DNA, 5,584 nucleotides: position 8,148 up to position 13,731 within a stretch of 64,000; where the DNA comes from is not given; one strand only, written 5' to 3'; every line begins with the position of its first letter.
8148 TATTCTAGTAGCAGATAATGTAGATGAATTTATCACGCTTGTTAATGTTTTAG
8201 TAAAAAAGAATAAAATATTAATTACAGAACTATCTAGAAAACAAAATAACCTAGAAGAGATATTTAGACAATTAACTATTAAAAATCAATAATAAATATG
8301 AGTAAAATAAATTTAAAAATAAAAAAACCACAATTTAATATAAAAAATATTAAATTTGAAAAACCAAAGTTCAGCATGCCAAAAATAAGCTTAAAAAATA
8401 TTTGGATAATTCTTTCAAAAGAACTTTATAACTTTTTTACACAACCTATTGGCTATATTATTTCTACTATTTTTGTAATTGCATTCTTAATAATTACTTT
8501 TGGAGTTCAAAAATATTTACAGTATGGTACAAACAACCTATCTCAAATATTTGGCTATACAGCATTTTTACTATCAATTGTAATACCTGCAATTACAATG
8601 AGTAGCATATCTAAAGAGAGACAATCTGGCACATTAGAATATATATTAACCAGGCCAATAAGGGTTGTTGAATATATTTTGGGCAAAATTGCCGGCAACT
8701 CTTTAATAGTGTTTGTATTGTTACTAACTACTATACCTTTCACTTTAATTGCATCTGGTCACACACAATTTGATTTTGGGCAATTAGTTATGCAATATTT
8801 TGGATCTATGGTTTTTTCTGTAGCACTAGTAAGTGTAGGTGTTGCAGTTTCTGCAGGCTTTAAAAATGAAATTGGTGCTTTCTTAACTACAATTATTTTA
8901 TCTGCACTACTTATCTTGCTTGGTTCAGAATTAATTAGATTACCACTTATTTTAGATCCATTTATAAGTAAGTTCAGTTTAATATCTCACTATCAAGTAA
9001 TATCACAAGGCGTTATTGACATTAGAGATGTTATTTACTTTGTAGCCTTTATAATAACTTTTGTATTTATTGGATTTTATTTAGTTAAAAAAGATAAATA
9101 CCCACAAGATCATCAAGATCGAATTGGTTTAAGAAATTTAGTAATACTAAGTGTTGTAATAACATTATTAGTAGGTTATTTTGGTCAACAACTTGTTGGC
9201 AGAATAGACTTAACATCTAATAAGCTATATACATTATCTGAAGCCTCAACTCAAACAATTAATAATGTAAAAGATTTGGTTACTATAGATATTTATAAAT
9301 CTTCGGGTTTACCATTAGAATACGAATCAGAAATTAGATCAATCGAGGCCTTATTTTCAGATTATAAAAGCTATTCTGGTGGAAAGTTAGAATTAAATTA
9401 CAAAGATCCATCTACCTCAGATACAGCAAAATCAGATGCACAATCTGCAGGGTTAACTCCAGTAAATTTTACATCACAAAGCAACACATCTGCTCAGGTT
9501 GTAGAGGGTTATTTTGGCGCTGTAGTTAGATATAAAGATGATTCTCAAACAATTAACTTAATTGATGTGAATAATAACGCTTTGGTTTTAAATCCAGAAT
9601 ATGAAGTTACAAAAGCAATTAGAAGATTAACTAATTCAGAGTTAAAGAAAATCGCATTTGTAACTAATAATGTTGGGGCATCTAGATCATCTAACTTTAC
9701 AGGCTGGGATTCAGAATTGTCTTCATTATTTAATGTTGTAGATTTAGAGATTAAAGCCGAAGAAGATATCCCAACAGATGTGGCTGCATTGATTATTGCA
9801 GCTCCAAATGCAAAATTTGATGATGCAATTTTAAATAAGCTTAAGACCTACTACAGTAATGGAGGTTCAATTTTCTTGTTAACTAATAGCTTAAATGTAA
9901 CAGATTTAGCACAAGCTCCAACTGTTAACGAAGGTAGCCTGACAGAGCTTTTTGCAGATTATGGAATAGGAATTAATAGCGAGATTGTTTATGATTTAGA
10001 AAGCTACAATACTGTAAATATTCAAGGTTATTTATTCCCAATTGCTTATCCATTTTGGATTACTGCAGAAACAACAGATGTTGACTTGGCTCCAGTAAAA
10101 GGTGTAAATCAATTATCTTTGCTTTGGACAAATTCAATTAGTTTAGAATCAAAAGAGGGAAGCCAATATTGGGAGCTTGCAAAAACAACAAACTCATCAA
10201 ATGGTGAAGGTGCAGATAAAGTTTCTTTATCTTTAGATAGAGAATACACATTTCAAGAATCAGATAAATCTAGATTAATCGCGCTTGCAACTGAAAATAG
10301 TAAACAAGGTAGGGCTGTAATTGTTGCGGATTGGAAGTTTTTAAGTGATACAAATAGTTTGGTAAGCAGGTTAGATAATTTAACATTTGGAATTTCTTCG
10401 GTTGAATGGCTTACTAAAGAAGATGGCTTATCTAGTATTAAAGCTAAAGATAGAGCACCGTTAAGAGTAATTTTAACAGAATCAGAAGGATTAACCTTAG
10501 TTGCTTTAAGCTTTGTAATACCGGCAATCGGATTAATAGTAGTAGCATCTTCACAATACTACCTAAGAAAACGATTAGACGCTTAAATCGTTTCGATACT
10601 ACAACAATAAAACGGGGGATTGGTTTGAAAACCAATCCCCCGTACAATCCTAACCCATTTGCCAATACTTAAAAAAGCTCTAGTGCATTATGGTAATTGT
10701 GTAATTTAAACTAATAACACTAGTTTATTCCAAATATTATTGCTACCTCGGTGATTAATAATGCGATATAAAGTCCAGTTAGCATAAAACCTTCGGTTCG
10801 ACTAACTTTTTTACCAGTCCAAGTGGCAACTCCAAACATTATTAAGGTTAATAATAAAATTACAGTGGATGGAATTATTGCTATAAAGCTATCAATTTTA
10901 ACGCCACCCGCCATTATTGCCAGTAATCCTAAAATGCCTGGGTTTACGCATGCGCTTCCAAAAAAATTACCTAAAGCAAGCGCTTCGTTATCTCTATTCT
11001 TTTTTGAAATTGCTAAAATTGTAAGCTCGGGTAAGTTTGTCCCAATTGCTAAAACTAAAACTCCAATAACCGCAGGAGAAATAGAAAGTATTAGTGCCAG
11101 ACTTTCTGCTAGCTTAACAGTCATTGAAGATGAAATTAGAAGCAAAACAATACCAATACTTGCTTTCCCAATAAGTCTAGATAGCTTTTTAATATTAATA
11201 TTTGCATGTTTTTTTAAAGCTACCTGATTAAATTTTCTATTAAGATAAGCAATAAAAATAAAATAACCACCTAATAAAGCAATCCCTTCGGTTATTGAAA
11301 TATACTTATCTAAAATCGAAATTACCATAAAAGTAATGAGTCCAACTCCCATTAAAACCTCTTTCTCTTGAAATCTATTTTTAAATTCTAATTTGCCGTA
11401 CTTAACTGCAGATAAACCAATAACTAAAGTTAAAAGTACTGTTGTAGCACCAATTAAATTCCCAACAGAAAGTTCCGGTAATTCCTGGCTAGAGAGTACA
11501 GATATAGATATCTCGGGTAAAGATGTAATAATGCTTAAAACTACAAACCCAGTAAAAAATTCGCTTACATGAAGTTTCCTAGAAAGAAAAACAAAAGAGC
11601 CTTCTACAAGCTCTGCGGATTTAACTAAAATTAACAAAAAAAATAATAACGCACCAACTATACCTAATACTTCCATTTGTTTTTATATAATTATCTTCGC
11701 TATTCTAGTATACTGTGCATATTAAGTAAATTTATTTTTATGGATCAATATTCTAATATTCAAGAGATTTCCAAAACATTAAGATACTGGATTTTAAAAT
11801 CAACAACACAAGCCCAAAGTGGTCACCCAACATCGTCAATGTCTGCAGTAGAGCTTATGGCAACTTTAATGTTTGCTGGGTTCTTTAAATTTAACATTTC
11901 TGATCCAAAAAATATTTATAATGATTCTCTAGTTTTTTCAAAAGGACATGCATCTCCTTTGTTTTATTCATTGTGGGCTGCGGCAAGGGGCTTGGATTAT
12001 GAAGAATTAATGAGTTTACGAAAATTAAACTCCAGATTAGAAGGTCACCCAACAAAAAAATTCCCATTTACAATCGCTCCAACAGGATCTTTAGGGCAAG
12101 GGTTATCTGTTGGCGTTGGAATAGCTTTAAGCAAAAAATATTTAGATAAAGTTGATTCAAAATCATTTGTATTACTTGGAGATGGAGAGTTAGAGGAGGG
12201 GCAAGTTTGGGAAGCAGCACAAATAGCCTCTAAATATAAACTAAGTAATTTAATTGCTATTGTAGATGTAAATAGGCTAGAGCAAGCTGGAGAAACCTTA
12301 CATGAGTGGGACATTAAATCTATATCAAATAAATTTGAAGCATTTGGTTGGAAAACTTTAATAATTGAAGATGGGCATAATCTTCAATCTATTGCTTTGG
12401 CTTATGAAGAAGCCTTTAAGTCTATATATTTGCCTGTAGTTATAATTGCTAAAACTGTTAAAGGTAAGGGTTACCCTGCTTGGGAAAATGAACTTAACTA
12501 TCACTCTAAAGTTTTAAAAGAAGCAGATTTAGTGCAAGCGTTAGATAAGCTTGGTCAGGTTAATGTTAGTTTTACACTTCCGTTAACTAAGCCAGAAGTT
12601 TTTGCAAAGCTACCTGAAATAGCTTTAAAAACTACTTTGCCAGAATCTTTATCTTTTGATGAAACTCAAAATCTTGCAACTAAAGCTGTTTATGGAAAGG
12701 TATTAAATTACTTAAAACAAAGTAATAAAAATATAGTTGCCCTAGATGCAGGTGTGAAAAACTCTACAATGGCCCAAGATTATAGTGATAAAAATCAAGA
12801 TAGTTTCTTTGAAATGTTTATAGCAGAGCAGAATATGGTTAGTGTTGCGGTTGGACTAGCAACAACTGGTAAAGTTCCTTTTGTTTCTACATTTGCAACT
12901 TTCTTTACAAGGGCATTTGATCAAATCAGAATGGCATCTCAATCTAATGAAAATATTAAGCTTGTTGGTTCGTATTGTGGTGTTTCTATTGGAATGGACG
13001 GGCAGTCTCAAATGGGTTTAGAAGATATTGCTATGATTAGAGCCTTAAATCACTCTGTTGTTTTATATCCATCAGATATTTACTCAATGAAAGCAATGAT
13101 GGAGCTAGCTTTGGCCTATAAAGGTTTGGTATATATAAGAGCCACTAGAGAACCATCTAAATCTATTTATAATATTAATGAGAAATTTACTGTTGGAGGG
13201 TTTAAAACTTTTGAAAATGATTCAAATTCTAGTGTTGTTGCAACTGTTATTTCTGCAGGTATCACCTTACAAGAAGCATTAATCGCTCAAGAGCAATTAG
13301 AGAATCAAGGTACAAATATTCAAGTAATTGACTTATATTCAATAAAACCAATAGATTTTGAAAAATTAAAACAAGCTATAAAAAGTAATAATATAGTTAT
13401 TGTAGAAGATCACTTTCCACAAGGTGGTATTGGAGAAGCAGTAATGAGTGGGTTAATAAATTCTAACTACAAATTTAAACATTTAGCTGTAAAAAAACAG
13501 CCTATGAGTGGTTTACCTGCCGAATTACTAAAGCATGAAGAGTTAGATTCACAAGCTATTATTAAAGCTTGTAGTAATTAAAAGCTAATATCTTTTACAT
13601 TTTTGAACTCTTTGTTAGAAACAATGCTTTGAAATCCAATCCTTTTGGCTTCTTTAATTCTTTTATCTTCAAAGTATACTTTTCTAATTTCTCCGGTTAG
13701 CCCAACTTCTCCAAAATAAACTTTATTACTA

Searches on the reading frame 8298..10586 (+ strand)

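Call 75: search_protein_families(library=pfam, max_evalue=0.00001, proteins=[window:8298-10586:+])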
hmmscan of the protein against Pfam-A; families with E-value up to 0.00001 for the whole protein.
window:8298-10586:+ (762 aa): 6 families
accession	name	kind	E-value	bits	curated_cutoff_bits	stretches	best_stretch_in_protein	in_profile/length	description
PF09822.16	ABC_transp_aux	-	2.4e-25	89.8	34.7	1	450-686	2-263/288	ABC-type uncharacterized transport system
PF23357.1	DUF7088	-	8e-21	74.6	27.8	1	308-411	2-105/105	Domain of unknown function (DUF7088)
PF12679.13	ABC2_membrane_2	-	1.2e-11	44.9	27.2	1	36-262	1-277/283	ABC-2 family transporter protein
PF12698.13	ABC2_membrane_3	-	1.2e-08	34.9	31.6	1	78-259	158-345/347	ABC-2 family transporter protein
PF12730.13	ABC2_membrane_4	-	1.7e-08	35.1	27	1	55-202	20-176/179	ABC-2 family transporter protein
PF01061.29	ABC2_membrane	-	3.1e-08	33.8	26.9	1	34-232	2-199/211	ABC-2 type transporter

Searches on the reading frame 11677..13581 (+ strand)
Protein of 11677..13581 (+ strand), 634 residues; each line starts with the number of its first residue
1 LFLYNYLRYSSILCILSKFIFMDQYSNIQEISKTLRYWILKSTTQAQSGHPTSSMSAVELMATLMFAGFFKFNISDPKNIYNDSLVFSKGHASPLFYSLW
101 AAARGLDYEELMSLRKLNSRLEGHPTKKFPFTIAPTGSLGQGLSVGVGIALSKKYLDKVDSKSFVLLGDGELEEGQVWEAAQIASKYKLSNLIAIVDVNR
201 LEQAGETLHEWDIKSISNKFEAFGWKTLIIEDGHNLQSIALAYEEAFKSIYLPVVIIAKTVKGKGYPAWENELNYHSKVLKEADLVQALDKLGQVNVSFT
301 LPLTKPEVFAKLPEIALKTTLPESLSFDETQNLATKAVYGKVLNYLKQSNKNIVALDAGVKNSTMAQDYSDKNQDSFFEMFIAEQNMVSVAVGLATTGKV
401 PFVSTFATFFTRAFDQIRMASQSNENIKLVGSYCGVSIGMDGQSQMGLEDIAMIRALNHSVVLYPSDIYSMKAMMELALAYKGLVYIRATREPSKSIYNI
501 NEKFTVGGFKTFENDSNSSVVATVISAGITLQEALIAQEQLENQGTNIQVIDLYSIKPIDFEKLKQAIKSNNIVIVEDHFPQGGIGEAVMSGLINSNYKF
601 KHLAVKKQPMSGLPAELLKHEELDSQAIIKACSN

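Call 75: search_protein_families(library=pfam, max_evalue=0.00001, proteins=[window:11677-13581:+])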
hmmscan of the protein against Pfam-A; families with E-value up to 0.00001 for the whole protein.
window:11677-13581:+ (634 aa): 4 families
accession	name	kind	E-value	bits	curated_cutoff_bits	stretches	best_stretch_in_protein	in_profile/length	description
PF00456.26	Transketolase_N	-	6.4e-48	163.9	22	1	30-303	4-287/334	Transketolase, thiamine diphosphate binding domain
PF02779.29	Transket_pyr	-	1.1e-34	120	27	1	332-492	2-170/174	Transketolase, pyrimidine binding domain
PF02780.25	Transketolase_C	-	5.7e-19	68.7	25.9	1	522-628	12-124/124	Transketolase, C-terminal domain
PF13292.11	DXP_synthase_N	-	2.9e-08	33.8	21.2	1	26-201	16-173/274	1-deoxy-D-xylulose-5-phosphate synthase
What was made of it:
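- A transketolase is encoded in the same window at 11677-13581 (call 75).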
